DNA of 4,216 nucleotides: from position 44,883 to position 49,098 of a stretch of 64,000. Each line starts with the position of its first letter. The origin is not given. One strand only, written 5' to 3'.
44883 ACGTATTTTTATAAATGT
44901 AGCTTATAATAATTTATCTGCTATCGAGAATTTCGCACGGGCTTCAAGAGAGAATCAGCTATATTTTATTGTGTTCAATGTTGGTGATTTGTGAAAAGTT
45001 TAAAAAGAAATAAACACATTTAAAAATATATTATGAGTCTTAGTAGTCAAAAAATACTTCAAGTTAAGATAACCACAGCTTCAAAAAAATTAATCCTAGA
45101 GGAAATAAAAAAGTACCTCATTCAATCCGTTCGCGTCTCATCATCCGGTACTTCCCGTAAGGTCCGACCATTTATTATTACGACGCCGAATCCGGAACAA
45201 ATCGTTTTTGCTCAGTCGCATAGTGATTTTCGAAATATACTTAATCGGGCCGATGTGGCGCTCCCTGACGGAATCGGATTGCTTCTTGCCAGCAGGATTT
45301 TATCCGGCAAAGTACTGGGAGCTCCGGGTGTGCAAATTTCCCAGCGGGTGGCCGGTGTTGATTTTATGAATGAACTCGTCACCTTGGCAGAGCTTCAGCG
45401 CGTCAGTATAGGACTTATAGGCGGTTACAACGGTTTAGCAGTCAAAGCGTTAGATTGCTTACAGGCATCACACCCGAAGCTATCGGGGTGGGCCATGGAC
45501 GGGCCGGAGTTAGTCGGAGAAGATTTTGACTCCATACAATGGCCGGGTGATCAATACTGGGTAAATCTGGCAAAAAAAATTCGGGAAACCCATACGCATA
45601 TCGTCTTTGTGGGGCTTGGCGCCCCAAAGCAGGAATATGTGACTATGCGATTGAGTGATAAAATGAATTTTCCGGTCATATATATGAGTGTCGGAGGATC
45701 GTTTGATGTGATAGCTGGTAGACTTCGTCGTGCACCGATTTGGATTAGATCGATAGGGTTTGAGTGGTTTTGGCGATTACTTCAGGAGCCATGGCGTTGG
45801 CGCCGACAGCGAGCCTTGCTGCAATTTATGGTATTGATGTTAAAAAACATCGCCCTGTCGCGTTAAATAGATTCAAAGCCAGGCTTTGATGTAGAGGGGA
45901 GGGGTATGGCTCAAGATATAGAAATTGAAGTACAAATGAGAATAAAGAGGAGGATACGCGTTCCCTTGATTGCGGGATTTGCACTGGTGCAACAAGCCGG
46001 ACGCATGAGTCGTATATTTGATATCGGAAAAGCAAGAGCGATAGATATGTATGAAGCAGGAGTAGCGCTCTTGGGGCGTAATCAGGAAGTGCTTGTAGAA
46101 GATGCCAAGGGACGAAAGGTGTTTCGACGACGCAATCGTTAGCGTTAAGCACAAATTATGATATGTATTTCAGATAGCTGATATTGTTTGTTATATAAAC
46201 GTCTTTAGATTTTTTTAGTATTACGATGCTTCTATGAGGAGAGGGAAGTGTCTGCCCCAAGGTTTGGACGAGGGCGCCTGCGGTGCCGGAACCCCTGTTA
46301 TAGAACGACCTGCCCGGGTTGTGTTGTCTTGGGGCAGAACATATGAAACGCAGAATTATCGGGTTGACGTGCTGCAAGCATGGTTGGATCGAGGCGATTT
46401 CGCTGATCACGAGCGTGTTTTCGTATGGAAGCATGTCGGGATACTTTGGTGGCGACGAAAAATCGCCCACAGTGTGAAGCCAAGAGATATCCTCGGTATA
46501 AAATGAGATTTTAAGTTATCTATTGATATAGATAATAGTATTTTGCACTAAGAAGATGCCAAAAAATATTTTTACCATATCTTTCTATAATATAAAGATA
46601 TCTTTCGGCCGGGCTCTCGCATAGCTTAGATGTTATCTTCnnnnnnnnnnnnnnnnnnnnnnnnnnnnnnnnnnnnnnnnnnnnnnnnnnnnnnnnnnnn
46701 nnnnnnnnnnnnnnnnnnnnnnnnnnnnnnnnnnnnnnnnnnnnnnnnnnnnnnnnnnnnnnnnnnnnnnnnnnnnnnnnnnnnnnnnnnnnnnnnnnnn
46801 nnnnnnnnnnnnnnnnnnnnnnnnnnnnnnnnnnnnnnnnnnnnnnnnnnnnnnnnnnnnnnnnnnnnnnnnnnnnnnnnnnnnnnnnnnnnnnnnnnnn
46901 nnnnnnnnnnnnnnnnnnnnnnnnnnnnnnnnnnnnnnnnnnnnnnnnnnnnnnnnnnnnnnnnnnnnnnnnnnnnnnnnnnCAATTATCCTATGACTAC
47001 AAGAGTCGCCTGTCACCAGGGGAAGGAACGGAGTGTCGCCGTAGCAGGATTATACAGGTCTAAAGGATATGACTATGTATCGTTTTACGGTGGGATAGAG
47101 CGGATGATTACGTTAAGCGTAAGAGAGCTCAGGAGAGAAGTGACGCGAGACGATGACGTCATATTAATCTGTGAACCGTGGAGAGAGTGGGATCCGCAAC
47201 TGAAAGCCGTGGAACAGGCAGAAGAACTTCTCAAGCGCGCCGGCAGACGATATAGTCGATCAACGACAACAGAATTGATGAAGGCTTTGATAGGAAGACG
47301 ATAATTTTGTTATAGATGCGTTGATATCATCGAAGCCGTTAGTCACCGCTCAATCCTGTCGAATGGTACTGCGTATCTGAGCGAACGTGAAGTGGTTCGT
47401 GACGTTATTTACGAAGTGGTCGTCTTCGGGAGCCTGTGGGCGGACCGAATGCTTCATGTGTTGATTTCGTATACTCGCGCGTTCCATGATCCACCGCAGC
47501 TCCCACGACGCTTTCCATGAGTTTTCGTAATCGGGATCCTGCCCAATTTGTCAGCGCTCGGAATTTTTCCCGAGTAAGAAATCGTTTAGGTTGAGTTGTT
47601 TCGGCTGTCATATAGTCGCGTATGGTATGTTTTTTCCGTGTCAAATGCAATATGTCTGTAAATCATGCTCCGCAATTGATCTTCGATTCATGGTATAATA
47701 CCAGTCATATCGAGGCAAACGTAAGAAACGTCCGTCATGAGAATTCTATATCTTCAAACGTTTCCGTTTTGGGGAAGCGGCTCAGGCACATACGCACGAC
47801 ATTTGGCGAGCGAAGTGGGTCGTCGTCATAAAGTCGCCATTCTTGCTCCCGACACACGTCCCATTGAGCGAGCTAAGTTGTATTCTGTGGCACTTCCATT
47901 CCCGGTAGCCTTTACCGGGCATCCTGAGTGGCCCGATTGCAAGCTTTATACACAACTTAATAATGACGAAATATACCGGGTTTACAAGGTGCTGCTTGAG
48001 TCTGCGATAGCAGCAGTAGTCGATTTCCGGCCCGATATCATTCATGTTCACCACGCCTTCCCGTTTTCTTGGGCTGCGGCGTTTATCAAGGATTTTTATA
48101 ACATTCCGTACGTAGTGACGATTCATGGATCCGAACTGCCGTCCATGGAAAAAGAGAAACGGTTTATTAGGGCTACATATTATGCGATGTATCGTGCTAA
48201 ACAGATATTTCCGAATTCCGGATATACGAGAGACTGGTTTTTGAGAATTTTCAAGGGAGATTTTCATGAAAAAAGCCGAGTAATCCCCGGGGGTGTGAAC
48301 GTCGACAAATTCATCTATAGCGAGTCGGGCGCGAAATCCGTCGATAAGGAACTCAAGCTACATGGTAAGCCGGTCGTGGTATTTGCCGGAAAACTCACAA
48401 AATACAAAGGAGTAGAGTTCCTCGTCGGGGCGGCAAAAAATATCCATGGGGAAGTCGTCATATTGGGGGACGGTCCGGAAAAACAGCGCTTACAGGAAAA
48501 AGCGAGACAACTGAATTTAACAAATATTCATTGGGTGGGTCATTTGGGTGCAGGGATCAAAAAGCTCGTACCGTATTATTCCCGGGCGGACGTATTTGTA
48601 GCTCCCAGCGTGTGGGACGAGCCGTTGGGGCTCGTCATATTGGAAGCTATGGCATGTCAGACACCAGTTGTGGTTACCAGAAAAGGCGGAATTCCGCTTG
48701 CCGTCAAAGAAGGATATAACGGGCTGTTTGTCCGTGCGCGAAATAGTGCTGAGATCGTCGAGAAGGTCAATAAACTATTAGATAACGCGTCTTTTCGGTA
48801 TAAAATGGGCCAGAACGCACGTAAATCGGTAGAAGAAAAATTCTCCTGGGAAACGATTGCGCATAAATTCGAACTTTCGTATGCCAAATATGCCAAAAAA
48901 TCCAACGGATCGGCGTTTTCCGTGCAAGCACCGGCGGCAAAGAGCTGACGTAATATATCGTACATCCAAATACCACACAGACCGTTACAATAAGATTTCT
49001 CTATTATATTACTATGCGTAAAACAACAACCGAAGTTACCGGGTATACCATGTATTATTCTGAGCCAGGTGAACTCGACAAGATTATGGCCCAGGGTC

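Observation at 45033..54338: Plus-strand glycosylation island: GT26 + GT4 + three tandem paralogous GT4 genes (shared PVPPP N-termini) + glgA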

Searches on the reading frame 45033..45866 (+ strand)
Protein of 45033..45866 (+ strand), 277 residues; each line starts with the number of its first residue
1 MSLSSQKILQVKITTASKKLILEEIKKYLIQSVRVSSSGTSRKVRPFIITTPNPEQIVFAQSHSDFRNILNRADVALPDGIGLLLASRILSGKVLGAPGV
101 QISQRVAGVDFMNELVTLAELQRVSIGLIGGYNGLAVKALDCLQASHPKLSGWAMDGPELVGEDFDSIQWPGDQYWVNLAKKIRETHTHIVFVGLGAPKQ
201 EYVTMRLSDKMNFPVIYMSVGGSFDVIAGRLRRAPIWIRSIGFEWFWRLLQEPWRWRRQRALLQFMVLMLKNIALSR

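Call 5: search_protein_families(library=pfam, proteins=[window:45033-45866:+], max_evalue=0.01)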
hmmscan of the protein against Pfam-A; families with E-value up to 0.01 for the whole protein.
window:45033-45866:+ (277 aa): 1 family
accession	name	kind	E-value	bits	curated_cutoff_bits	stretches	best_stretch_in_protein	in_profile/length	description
PF03808.19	Glyco_tran_WecG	-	4.9e-44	150.5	27.4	1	73-259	1-167/168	Glycosyl transferase WecG/TagA/CpsF family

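Call 6: search_protein_families(library=ncbifam, proteins=[window:45033-45866:+], max_evalue=0.001)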
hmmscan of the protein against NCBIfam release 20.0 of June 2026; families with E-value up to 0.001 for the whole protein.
window:45033-45866:+ (277 aa): 4 families
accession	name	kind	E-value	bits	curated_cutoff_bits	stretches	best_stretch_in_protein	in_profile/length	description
TIGR00696.1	wecG_tagA_cpsF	superfamily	4.7e-33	114.4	69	1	68-265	1-178/178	WecB/TagA/CpsF family glycosyltransferase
NF041710.1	UDPacetylman_taseTarA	equivalog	4.9e-32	111.4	350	1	45-272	38-243/247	N-acetylglucosaminyldiphosphoundecaprenol N-acetyl-beta-D-mannosaminyltransferase TarA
NF002980.1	PRK03692.1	equivalog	3.4e-30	105.2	323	1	46-268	32-234/240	lipopolysaccharide N-acetylmannosaminouronosyltransferase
NF041872.1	EPS_EpsA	equivalog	3.1e-29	102.1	500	1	49-259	49-243/265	exopolysaccharide biosynthesis glycosyltransferase EpsA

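Call 80: search_solved_structures(query=window:45033-45866:+, max_evalue=0.001)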
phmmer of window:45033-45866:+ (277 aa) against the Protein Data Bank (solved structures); distinct sequences matched with E-value up to 0.001: 3.
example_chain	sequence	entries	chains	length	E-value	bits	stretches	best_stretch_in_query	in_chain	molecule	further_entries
7mpk_A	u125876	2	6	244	3e-32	115.4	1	30-270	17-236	N-acetylglucosaminyldiphosphoundecaprenol N-acetyl-beta-D-mannosaminyltransferase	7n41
5wb4_A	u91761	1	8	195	9.7e-18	67.8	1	30-229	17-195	N-acetylglucosaminyldiphosphoundecaprenol N-acetyl-beta-D-mannosaminyltransferase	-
5wfg_A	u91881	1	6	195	1.3e-17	67.4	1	30-229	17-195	N-acetylglucosaminyldiphosphoundecaprenol N-acetyl-beta-D-mannosaminyltransferase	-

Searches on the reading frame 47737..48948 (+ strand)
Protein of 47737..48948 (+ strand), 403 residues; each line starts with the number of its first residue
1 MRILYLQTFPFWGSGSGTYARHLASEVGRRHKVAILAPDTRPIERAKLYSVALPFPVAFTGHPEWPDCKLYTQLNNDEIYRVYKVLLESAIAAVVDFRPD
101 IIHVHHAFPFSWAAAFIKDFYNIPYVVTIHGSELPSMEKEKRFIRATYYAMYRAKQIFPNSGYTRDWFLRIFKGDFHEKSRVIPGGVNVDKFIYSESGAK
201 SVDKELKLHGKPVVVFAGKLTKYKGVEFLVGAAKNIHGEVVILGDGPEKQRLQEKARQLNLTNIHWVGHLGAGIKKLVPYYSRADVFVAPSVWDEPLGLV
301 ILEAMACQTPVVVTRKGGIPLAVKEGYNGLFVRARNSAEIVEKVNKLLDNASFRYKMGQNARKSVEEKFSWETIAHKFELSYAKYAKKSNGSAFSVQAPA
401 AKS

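Call 5: search_protein_families(library=pfam, proteins=[window:47737-48948:+], max_evalue=0.01)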
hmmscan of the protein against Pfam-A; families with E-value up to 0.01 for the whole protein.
window:47737-48948:+ (403 aa): 8 families
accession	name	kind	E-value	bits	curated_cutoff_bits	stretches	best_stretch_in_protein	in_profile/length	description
PF00534.26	Glycos_transf_1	-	3.8e-38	131.2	26.4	1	203-363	7-171/172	Glycosyl transferases group 1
PF13692.12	Glyco_trans_1_4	-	4.1e-34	118.3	27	1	211-350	1-142/142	Glycosyl transferases group 1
PF13439.12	Glyco_transf_4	-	4e-21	76.2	28.5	1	14-190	2-169/170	Glycosyltransferase Family 4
PF13579.12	Glyco_trans_4_4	-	1.3e-16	61.8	29.7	1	14-172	1-145/158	Glycosyl transferase 4-like domain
PF13524.12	Glyco_trans_1_2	-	7.7e-10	39.3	25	1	228-378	4-142/144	Glycosyl transferase-like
PF20706.3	GT4-conflict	-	1.4e-07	31.3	26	1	269-377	267-384/385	Family 4 Glycosyltransferase in conflict systems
PF13477.12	Glyco_trans_4_2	-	4.1e-06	27.5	23.4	1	95-157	71-135/139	Glycosyl transferase 4-like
PF08323.17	Glyco_transf_5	-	0.0032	17.7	22.7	1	54-133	80-169/239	Starch synthase catalytic domain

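Call 6: search_protein_families(library=ncbifam, proteins=[window:47737-48948:+], max_evalue=0.001)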
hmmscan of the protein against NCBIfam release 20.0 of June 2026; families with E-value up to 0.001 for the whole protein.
window:47737-48948:+ (403 aa): 44 families (the best 25 are shown)
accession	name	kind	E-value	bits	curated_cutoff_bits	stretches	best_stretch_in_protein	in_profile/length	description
TIGR02149.1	glgA_Coryne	subfamily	9.5e-42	143.5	302.4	1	77-378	65-383/391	glycogen synthase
TIGR03999.1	thiol_BshA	equivalog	4.6e-39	134.4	273.7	1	80-385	65-373/375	N-acetyl-alpha-D-glucosaminyl L-malate synthase BshA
NF047684.1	TeichurnBiosyTuaC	equivalog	5.1e-38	131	550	1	95-384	105-388/391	teichuronic acid biosynthesis protein TuaC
NF041876.1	EPS_EpsE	equivalog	2.6e-29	102.7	400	1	102-376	117-387/389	exopolysaccharide biosynthesis GT4 family glycosyltransferase EpsE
TIGR03449.1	mycothiol_MshA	equivalog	2.9e-28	98.9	462.5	1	151-385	162-403/406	D-inositol-3-phosphate glycosyltransferase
NF038295.1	EPS_HpsP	equivalog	1.4e-24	86.9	550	1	97-382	93-384/388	hormogonium polysaccharide biosynthesis glycosyltransferase HpsP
TIGR04063.1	stp3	hypoth_equivalog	2.7e-24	85.8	442.05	1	174-384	176-394/397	TIGR04063 family PEP-CTERM/XrtA system glycosyltransferase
TIGR03088.1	stp2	hypoth_equivalog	2.9e-24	85.8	409.05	1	178-383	160-371/374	TIGR03088 family PEP-CTERM/XrtA system glycosyltransferase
NF053787.1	GlcN_PG_synth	equivalog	3.3e-24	85.4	480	1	87-384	71-358/361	N-acetylglucosaminyl phosphatidylglycerol synthase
NF038229.1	Glyco4_Geo_Pelo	equivalog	3.3e-22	79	400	1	80-377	37-328/338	GPMC system family 4 glycosyltransferase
NF012028.0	PRK15484.1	subfamily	4e-21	75.5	618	1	180-381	163-374/380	lipopolysaccharide N-acetylglucosaminyltransferase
TIGR04157.1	glyco_rSAM_CFB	subfamily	1.2e-20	73.8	400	1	111-379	126-403/406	TIGR04157 family glycosyltransferase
NF049988.1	MGlcDAGSynMgs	equivalog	1.5e-18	67.3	400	1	91-388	79-390/398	alpha-monoglucosyldiacylglycerol synthase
TIGR02095.1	glgA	subfamily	7.4e-18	64.5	328.45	1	200-384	280-476/477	glycogen/starch synthase, ADP-glucose type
NF038298.1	EPS_HpsO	equivalog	6.4e-16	58.1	575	1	176-377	166-379/388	hormogonium polysaccharide biosynthesis glycosyltransferase HpsO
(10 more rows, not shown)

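Call 18: search_solved_structures(query=window:47737-48948:+, max_evalue=1e-10)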
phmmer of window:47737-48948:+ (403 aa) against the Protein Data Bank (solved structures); distinct sequences matched with E-value up to 1e-10: 15.
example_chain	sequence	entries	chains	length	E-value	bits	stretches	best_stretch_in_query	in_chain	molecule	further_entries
6kih_A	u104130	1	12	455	1.3e-24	90.3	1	178-382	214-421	Tll1590 protein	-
6tvp_A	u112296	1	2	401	3.3e-24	88.9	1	101-380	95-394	Alpha-maltose-1-phosphate synthase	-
5d00_A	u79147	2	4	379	3.9e-20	75.5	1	80-387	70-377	N-acetyl-alpha-D-glucosaminyl L-malate synthase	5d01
2jjm_A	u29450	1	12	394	9e-20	74.3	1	80-384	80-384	GLYCOSYL TRANSFERASE, GROUP 1 FAMILY PROTEIN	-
3mbo_A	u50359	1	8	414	1.1e-19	74.1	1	80-384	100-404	Glycosyltransferase, group 1 family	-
3c4q_A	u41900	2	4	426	6.3e-16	61.7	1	169-380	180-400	Predicted glycosyltransferases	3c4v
3c48_A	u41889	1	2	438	6.8e-16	61.5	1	169-379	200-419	Predicted glycosyltransferases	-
5i45_A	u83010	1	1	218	2.6e-14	56.3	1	191-385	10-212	Glycosyl transferases group 1 family protein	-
3okc_A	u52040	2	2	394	1.1e-13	54.3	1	163-377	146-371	GDP-mannose-dependent alpha-(1-6)-phosphatidylinositol monomannoside mannosyltransferase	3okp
3oka_A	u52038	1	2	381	1.2e-13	54.2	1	163-377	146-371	GDP-mannose-dependent alpha-(1-6)-phosphatidylinositol monomannoside mannosyltransferase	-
7mi0_A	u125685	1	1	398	6.8e-13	51.7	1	90-385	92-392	Glycosyltransferase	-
4xso_B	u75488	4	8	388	8.6e-13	51.3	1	150-376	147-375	Alr3699 protein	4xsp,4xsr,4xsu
6d9t_A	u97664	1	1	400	1.2e-12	50.9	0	231-391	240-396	Glycosyl transferase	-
6n1x_A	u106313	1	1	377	4.5e-12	49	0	231-385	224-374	Glycosyltransferase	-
8dvz_A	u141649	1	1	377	7.5e-11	44.9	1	187-385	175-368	N, N'-diacetylbacillosaminyl-diphospho-undecaprenol alpha-1,3-N-acetylgalactosaminyltransf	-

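Call 58: find_homologous_proteins(query=window:47737-48948:+, max_evalue=1e-20)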
Query window:47737-48948:+ (403 aa): 1191 proteins with E <= 1e-20 among 4652 candidates; the best 120 are listed.
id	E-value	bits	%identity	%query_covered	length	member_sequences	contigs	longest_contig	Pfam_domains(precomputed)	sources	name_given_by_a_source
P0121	3.2e-255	865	94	99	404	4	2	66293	PF00534.27,PF13477.13,PF13579.13,PF13524.13,PF13439.13,PF20706.4,PF13692.13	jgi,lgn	-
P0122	2.9e-254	861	94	99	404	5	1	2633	PF00534.27,PF13477.13,PF13579.13,PF13524.13,PF13439.13,PF20706.4,PF13692.13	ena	-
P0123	2.4e-250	848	90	100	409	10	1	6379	PF00534.27,PF13477.13,PF13579.13,PF13524.13,PF13439.13,PF20706.4,PF13692.13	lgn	-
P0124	2.4e-246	835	90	99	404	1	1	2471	PF00534.27,PF13477.13,PF13579.13,PF13524.13,PF13439.13,PF20706.4,PF13692.13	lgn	-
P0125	1.4e-242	823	90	97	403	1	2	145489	PF00534.27,PF13477.13,PF13579.13,PF13524.13,PF13439.13,PF20706.4,PF13692.13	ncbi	-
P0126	5.6e-240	814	87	100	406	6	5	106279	PF00534.27,PF13477.13,PF13579.13,PF13524.13,PF13439.13,PF20706.4,PF13692.13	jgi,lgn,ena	jgi:glycosyltransferase involved in cell wall biosynthesis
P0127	6.0e-235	798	86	100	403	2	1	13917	PF00534.27,PF13579.13,PF13524.13,PF13439.13,PF20706.4,PF13692.13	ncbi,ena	-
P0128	1.9e-233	793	86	98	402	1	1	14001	PF00534.27,PF13477.13,PF13579.13,PF13524.13,PF13439.13,PF20706.4,PF13692.13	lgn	-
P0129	9.9e-228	774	82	100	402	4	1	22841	PF00534.27,PF13477.13,PF13579.13,PF08323.18,PF13524.13,PF13439.13,PF20706.4,PF13692.13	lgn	-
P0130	5.8e-225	765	83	97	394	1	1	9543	PF00534.27,PF13477.13,PF13579.13,PF13524.13,PF13439.13,PF20706.4,PF13692.13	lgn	-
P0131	3.2e-224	762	80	100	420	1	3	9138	PF00534.27,PF13477.13,PF13579.13,PF08323.18,PF13524.13,PF13439.13,PF20706.4,PF13692.13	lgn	-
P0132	1.1e-222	757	88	92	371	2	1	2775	PF00534.27,PF13579.13,PF13524.13,PF13439.13,PF20706.4,PF13692.13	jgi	-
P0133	4.2e-222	755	79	100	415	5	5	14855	PF00534.27,PF13477.13,PF13579.13,PF13524.13,PF13439.13,PF20706.4,PF13692.13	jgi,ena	-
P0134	6.8e-222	755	81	97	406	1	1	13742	PF00534.27,PF13477.13,PF13579.13,PF13524.13,PF13439.13,PF20706.4,PF13692.13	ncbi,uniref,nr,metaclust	ncbi:hypothetical protein A2154_01780 [Candidatus Gottesmanbacteria bacterium RBG_16_43_7]|uniref:Gl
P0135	6.9e-222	755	81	98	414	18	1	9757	PF00534.27,PF13477.13,PF13579.13,PF08323.18,PF13524.13,PF13439.13,PF20706.4,PF13692.13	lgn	-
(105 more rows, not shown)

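Call 84: predict_structure(alignment_id=A5)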
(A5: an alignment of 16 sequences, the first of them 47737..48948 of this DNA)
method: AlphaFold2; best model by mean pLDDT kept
length: 403 residues; sequences in the alignment: 16
mean_pLDDT: 85.1   pTM: 0.81
mean pLDDT of the five models: 85.1, 83.3, 81.7, 80.4, 78.5
residues with pLDDT >= 90: 205; 70-90: 142; 50-70: 37; < 50: 19
segments of 3 or more residues with pLDDT < 50: 293-295, 390-403
pLDDT, mean of each block of 10 residues (from residue 1): 89 62 92 94 92 88 77 93 96 97 93 96 95 84 93 95 86 95 84 91 93 86 66 91 82 88 82 76 90 59 89 65 81 82 95 94 90 93 84 41 39
secondary structure, 60 per line:
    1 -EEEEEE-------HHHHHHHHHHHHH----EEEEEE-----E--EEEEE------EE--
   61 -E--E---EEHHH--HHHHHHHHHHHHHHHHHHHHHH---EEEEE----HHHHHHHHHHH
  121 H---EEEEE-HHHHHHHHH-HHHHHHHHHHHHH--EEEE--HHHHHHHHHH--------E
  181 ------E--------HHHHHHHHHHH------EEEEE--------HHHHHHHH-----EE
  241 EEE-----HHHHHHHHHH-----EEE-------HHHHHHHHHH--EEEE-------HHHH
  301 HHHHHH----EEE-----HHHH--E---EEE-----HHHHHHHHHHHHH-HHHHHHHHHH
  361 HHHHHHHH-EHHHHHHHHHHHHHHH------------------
elements in order: E2-7 H15-27 E32-37 E46-50 H76-97 E101-105 H110-121 E125-129 H131-139 H141-153 E156-159 H162-171 H196-206 E213-217 H226-233 E239-243 H249-258 E264-266 H274-283 E286-289 H297-306 E311-313 H319-322 E329-331 H337-349 H351-368 H371-385

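Call 86: fold_search(model_id=the predicted structure, library=pdb)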
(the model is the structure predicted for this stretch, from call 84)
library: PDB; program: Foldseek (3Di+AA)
matches with E <= 10: 1594; with E <= 0.001: 385
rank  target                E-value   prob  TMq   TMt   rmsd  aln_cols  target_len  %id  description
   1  6tvp_A                2.6e-21  1.00  0.74  0.77   4.7       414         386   25  Structure of Mycobacterium smegmatis alpha-maltose-1-phosphate synthase GlgM (released 2020-04-22)
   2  6tvp_B                4.3e-21  1.00  0.74  0.77   4.9       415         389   25  Structure of Mycobacterium smegmatis alpha-maltose-1-phosphate synthase GlgM (released 2020-04-22)
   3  3c4q_A                1.0e-20  1.00  0.74  0.76   4.2       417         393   22  Structure of the retaining glycosyltransferase MshA : The first step in mycothiol biosynthesis. Organism : Corynebacte (released 2008-04-01)
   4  3c4q_B                1.8e-20  1.00  0.73  0.75   4.3       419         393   23  Structure of the retaining glycosyltransferase MshA : The first step in mycothiol biosynthesis. Organism : Corynebacte (released 2008-04-01)
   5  3c48_B                2.2e-20  1.00  0.48  0.48  10.2       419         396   22  Structure of the retaining glycosyltransferase MshA: The first step in mycothiol biosynthesis. Organism: Corynebacteri (released 2008-03-25)
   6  6d9t                  7.3e-20  1.00  0.76  0.80   4.1       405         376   18  BshA from Staphylococcus aureus complexed with UDP (released 2019-05-08)
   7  6kih_A                1.4e-19  1.00  0.74  0.74   4.4       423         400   22  Sucrose-phosphate synthase (tll1590) from Thermosynechococcus elongatus (released 2020-05-27)
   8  3c48_A                1.5e-19  1.00  0.48  0.48  10.1       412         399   22  Structure of the retaining glycosyltransferase MshA: The first step in mycothiol biosynthesis. Organism: Corynebacteri (released 2008-03-25)
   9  6n1x                  1.9e-19  1.00  0.75  0.80   4.4       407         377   18  BshA from Staphylococcus aureus complexed with UDP and N-acetylglucosamine (released 2019-08-21)
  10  6kih_B                2.4e-19  1.00  0.70  0.71   6.1       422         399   22  Sucrose-phosphate synthase (tll1590) from Thermosynechococcus elongatus (released 2020-05-27)
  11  3mbo_E                6.8e-19  1.00  0.76  0.81   4.2       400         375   19  Crystal Structure of the Glycosyltransferase BaBshA bound with UDP and L-malate (released 2010-09-29)
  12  5d01_B                6.8e-19  1.00  0.74  0.82   4.5       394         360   20  Crystal structure of BshA from B. subtilis complexed with N-acetylglucosaminyl-malate (released 2016-09-07)
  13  3mbo_C                1.3e-18  1.00  0.75  0.80   4.6       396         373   18  Crystal Structure of the Glycosyltransferase BaBshA bound with UDP and L-malate (released 2010-09-29)
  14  3mbo_B                1.4e-18  1.00  0.79  0.86   4.1       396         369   20  Crystal Structure of the Glycosyltransferase BaBshA bound with UDP and L-malate (released 2010-09-29)
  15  5d01_A                1.4e-18  1.00  0.73  0.81   4.8       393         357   21  Crystal structure of BshA from B. subtilis complexed with N-acetylglucosaminyl-malate (released 2016-09-07)
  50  8x3q_A                1.3e-14  1.00  0.64  0.74   5.1       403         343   20  tll1591 with alpha-glucan 4sugar (released 2024-10-16)
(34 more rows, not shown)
